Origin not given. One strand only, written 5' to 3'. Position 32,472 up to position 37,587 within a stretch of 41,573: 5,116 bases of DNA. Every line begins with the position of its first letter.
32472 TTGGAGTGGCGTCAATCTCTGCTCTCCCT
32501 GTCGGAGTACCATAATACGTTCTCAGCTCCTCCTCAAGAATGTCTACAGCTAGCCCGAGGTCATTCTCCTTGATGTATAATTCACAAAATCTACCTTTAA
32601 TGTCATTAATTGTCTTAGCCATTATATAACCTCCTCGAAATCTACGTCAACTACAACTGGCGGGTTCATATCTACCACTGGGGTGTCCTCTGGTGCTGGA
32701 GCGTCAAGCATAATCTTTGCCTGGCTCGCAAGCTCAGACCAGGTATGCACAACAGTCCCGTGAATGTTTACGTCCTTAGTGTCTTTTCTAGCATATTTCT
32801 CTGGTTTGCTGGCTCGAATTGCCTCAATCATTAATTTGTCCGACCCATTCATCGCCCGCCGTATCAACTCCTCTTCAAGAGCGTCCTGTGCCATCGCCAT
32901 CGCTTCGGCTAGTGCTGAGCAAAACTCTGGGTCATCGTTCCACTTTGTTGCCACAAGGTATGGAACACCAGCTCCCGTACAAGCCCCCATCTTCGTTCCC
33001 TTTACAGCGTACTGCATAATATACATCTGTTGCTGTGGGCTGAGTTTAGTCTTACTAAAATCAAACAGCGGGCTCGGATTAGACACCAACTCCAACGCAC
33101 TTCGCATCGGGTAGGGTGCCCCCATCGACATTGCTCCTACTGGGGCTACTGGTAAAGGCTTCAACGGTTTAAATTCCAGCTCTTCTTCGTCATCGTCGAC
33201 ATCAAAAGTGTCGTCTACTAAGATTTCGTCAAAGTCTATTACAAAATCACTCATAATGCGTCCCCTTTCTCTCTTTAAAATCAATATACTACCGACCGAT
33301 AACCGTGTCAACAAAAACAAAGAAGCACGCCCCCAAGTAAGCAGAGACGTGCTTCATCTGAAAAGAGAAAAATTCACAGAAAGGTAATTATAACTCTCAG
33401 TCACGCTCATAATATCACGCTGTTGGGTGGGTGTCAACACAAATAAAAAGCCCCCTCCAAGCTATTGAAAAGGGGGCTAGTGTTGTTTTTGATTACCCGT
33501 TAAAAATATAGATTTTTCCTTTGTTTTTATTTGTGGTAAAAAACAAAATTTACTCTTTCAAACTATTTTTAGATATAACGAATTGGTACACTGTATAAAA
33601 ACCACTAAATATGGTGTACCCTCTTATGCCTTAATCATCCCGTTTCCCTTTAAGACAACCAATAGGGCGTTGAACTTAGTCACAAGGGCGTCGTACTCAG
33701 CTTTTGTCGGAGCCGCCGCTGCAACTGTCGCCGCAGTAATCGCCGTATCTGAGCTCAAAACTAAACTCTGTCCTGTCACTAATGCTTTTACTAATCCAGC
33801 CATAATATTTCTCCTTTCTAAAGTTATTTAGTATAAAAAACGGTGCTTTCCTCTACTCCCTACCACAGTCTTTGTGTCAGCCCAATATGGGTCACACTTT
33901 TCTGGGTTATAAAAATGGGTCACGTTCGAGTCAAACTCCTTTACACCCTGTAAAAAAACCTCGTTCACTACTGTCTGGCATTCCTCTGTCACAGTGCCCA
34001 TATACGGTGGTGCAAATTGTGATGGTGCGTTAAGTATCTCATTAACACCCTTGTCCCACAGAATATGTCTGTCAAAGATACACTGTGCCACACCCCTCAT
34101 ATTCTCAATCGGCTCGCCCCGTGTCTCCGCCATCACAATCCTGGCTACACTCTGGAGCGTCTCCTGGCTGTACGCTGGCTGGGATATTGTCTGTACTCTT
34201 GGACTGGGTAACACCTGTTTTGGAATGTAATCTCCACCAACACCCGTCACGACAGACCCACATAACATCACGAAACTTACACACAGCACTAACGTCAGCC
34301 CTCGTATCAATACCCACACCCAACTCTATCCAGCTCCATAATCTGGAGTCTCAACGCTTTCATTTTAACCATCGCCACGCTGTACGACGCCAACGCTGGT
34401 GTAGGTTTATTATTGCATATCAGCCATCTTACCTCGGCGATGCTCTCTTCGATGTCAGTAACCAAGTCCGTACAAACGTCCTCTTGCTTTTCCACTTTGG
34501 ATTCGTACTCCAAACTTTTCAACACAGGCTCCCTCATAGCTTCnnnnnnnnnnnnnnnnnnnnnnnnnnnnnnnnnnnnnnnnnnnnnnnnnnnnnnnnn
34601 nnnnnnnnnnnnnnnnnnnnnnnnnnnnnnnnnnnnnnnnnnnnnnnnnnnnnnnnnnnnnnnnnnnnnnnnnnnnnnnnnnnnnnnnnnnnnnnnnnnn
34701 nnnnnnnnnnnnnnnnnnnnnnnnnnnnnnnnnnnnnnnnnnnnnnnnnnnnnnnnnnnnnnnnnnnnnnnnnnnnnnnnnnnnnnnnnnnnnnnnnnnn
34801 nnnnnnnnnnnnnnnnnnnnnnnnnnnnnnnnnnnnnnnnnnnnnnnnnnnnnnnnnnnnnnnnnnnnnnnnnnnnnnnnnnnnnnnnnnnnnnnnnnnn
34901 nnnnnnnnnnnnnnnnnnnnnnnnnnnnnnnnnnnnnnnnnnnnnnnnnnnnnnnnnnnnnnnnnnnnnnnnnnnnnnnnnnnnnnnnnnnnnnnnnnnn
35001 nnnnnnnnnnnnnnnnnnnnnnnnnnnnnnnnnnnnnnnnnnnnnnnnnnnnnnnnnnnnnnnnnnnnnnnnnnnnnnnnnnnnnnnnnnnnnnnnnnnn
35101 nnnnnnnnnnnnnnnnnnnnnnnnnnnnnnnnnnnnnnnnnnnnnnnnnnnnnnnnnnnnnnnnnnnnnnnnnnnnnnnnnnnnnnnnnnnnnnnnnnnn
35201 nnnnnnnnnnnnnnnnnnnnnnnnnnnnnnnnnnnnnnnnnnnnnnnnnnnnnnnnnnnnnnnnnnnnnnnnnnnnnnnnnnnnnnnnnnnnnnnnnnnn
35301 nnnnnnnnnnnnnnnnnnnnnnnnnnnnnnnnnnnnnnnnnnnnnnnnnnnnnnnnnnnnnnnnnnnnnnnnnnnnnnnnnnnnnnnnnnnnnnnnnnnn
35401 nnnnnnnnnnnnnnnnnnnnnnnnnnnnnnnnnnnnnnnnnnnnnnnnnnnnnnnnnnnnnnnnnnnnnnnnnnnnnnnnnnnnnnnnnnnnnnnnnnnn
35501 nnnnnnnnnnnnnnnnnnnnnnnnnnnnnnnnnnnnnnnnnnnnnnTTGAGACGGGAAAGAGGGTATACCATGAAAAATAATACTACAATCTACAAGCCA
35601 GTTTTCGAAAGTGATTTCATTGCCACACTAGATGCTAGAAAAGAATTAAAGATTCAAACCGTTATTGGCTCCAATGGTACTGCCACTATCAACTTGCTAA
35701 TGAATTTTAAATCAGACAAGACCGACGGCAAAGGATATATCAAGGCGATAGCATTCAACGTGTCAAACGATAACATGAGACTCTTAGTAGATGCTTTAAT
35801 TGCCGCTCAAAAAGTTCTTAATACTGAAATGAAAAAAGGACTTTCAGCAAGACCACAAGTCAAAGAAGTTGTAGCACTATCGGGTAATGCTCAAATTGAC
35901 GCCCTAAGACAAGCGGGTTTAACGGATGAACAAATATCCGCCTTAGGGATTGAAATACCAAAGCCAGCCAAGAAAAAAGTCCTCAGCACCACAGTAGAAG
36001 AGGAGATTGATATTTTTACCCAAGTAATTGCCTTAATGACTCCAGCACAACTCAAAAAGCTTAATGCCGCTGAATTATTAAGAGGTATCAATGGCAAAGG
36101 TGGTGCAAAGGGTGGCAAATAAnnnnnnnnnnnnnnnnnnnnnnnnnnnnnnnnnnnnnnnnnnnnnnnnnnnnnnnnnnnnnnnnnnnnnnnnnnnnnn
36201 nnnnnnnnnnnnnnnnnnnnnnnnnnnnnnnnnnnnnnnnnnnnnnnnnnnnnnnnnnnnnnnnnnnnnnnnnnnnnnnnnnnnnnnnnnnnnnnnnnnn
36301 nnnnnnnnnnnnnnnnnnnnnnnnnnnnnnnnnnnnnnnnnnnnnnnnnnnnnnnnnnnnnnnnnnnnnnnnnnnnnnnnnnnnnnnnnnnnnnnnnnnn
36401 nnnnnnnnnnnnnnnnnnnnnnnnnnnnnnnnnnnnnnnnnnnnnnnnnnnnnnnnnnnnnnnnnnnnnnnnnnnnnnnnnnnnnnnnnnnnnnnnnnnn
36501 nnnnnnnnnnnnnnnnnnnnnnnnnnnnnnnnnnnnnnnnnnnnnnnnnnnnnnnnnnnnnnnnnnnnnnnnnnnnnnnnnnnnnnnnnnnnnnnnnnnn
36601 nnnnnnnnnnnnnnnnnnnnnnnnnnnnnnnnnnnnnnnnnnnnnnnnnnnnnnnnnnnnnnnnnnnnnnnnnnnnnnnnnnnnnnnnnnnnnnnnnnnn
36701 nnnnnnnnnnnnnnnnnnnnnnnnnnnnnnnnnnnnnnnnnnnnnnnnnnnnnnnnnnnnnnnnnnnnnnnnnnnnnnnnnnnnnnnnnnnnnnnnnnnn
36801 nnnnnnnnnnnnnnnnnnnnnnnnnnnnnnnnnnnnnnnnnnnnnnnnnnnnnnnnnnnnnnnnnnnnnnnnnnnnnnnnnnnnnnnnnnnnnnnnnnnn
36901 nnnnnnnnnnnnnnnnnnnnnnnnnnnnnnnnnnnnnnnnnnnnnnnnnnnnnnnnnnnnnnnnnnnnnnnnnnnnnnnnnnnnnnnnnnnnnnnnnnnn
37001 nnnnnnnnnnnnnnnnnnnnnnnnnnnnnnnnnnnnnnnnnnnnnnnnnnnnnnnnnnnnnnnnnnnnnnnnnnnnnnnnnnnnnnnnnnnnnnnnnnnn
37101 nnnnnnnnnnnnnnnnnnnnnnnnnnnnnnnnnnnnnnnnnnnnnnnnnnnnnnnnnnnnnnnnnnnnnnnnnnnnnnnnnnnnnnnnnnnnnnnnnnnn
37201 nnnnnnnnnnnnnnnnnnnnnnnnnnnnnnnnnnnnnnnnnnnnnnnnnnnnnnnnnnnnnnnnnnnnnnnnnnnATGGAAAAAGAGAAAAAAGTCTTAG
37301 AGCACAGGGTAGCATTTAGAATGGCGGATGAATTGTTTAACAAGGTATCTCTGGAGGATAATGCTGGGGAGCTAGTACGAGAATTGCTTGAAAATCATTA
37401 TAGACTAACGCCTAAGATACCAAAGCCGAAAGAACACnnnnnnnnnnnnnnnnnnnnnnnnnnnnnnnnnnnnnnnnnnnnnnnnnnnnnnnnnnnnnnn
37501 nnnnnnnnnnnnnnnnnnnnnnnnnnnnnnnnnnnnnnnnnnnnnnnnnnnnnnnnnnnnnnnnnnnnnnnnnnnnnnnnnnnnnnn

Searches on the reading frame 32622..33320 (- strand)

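Call 12: search_protein_families(library=pfam, proteins=[window:32622-33320:-], max_evalue=0.01)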
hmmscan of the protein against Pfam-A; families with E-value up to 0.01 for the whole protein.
window:32622-33320:- (232 aa): 1 family
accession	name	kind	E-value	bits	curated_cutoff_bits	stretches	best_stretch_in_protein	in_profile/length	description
PF20901.3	Sf6_terminase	-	0.0079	16.7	27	0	122-172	33-81/106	Bacteriophage Sf6, terminase small subunit-like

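Call 13: search_protein_families(library=phrogs, proteins=[window:32622-33320:-], max_evalue=0.001)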
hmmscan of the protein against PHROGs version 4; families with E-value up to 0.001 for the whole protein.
window:32622-33320:- (232 aa): 1 family
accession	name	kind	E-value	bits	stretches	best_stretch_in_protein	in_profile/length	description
phrog_4044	-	head and packaging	4.1e-13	50.2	1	94-161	26-94/180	terminase small subunit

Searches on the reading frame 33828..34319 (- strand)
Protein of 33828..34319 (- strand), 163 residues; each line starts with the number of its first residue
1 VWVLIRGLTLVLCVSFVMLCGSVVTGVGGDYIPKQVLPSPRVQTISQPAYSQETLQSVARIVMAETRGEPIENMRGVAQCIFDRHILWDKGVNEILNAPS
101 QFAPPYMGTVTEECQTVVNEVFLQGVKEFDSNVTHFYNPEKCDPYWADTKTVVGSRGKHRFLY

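Call 12: search_protein_families(library=pfam, proteins=[window:33828-34319:-], max_evalue=0.01)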
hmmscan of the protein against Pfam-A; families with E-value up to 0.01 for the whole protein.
window:33828-34319:- (163 aa): 1 family
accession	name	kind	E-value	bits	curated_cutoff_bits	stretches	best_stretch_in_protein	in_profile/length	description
PF07486.17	Hydrolase_2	-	1.2e-08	35.9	27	1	68-161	1-99/100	Cell Wall Hydrolase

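Call 13: search_protein_families(library=phrogs, proteins=[window:33828-34319:-], max_evalue=0.001)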
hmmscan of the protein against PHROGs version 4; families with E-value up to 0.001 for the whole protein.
window:33828-34319:- (163 aa): 3 families
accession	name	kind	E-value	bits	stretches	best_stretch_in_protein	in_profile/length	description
phrog_938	-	lysis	6.4e-08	31.1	1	42-161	40-169/2185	endolysin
phrog_14642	-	lysis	4.5e-07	30.6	1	43-161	91-213/215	endolysin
phrog_18750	-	unknown function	2.5e-05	25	1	57-162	143-246/251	-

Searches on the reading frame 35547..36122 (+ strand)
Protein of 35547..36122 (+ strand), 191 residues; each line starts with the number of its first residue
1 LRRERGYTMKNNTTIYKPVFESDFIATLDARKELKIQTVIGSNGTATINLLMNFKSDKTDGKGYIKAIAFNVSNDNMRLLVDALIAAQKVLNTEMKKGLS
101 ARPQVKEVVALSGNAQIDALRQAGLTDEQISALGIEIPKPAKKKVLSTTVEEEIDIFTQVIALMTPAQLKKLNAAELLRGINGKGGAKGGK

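Call 12: search_protein_families(library=pfam, proteins=[window:35547-36122:+], max_evalue=0.01)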
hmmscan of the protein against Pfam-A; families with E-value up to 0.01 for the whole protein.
window:35547-36122:+ (191 aa): 0 families

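Call 13: search_protein_families(library=phrogs, proteins=[window:35547-36122:+], max_evalue=0.001)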
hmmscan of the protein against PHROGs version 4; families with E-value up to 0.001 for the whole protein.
window:35547-36122:+ (191 aa): 0 families

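Call 107: search_protein_families(library=ncbifam, proteins=[window:35547-36122:+], max_evalue=0.01)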
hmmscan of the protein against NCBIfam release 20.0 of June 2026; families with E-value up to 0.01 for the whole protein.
window:35547-36122:+ (191 aa): 1 family
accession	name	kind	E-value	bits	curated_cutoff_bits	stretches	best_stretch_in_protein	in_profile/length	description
TIGR01356.1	aroA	equivalog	0.0052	15.6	287.25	1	11-122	24-128/415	3-phosphoshikimate 1-carboxyvinyltransferase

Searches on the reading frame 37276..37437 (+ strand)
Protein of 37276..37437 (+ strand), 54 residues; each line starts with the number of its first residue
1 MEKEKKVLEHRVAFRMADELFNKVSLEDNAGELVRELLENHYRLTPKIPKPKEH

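Call 46: search_protein_families(library=pfam, proteins=[window:37276-37437:+], max_evalue=10)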
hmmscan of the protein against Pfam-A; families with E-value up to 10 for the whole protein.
seq(54 aa): 0 families

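Call 48: search_solved_structures(query=A2, max_evalue=10, show_alignments=2)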
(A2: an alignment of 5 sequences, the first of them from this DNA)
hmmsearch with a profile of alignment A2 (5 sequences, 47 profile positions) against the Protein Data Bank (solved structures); distinct sequences matched with E-value up to 10: 10.
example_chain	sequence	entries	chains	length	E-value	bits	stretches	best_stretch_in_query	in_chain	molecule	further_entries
9x1w_A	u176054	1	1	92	0.005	20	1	13-35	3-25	P57-M4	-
9x1x_A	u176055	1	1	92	0.005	20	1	13-35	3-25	P57-M5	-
9bj5_A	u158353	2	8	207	0.022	18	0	12-22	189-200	AbiV family abortive infection protein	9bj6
9bj7_A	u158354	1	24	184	0.25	14.6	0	12-22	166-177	AbiV family abortive infection protein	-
2bji_A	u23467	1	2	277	1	12.6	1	20-36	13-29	INOSITOL-1(OR 4)-MONOPHOSPHATASE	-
4hb1_A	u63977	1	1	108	1.1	12.5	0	19-36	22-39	DHP1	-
6ihj_A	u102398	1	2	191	1.4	12.2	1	26-40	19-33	Nuclear RNA export factor 1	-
8bvw_0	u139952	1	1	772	2.1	11.6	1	2-21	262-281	General transcription and DNA repair factor IIH helicase subunit XPB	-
29vf_0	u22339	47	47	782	2.2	11.6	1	2-21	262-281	General transcription and DNA repair factor IIH helicase subunit XPB | TFIIH basal transcription factor complex helicase XPB subunit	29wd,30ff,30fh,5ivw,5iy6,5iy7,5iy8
28jm_A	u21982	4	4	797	2.2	11.5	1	2-21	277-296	General transcription and DNA repair factor IIH helicase subunit XPB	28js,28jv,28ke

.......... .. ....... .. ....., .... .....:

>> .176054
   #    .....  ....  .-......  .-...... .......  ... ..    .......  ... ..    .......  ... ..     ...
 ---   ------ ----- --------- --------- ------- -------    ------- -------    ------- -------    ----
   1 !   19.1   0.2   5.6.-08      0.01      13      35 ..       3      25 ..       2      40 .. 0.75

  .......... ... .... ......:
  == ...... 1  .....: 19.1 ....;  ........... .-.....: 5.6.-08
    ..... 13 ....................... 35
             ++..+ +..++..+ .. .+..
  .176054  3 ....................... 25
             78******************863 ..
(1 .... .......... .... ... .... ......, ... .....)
